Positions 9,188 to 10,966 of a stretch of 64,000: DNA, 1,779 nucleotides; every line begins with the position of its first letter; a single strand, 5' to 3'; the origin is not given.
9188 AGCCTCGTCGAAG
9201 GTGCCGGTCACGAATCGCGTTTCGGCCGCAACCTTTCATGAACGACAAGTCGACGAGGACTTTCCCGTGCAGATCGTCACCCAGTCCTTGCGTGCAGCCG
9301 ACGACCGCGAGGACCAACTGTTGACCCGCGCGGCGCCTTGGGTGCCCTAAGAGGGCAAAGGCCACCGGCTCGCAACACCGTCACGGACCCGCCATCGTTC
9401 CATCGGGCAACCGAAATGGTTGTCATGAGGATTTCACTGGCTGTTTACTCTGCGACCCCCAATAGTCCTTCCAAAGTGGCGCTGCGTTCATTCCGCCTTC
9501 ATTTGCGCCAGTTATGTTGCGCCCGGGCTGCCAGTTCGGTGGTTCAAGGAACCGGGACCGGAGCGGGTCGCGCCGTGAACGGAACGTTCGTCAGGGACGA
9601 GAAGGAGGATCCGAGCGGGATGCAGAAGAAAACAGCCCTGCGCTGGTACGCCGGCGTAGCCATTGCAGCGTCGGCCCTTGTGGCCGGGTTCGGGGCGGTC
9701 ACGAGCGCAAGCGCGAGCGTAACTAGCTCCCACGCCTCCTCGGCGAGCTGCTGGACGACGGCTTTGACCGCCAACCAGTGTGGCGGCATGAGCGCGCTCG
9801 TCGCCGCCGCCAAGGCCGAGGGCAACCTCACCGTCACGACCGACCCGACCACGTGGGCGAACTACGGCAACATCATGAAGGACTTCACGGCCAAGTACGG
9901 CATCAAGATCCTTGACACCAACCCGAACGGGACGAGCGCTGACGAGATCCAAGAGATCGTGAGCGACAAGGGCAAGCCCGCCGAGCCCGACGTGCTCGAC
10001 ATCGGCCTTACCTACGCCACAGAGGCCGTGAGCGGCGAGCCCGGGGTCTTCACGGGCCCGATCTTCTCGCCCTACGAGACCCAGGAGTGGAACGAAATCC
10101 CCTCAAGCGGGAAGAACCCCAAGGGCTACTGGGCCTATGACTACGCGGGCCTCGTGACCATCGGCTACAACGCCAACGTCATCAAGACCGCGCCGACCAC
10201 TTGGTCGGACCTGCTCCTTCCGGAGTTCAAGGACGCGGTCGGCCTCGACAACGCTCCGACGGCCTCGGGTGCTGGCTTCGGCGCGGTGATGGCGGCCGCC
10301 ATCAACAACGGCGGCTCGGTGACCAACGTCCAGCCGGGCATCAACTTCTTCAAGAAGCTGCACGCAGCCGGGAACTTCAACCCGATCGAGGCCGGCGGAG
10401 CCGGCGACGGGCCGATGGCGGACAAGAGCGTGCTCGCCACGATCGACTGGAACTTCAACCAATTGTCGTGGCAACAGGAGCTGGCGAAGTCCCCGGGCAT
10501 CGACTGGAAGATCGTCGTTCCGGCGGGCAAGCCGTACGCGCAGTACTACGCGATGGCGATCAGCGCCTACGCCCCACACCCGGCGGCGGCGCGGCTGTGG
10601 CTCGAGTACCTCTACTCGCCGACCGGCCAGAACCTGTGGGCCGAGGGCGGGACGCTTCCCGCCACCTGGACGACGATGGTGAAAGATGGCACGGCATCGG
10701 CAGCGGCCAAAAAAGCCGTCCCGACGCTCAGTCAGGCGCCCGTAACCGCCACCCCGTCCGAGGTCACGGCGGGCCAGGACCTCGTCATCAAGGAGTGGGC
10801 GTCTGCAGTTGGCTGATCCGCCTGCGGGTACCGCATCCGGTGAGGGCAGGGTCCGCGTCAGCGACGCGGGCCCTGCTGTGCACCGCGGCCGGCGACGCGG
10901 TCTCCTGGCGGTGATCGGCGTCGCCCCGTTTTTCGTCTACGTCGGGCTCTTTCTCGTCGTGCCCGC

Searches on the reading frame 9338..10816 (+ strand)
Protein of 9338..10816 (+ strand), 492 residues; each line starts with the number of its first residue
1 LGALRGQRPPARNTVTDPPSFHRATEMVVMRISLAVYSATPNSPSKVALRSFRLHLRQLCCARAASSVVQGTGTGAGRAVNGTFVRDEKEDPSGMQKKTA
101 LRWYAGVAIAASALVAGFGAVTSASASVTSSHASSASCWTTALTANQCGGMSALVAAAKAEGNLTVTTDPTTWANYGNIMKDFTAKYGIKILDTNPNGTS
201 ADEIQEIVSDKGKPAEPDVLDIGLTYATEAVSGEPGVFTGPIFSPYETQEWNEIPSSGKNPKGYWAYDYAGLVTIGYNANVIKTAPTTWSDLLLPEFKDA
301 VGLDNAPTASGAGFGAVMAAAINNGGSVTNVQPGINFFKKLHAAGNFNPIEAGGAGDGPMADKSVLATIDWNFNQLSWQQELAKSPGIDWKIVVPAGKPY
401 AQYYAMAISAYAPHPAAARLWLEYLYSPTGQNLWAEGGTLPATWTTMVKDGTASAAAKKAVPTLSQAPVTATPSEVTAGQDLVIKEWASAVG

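Call 75: search_protein_families(library=pfam, proteins=[window:9338-10816:+], max_evalue=0.0001)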
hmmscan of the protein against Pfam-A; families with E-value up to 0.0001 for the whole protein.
window:9338-10816:+ (492 aa): 3 families
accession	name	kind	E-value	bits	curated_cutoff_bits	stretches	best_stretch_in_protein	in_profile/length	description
PF13343.11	SBP_bac_6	-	3.3e-21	76.3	24.6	1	242-448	29-220/245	Bacterial extracellular solute-binding protein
PF13531.11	SBP_bac_11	-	7.5e-07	29.6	25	1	285-438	92-225/227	Bacterial extracellular solute-binding protein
PF01547.30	SBP_bac_1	-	4.1e-05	24.2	26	1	181-431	15-306/307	Bacterial extracellular solute-binding protein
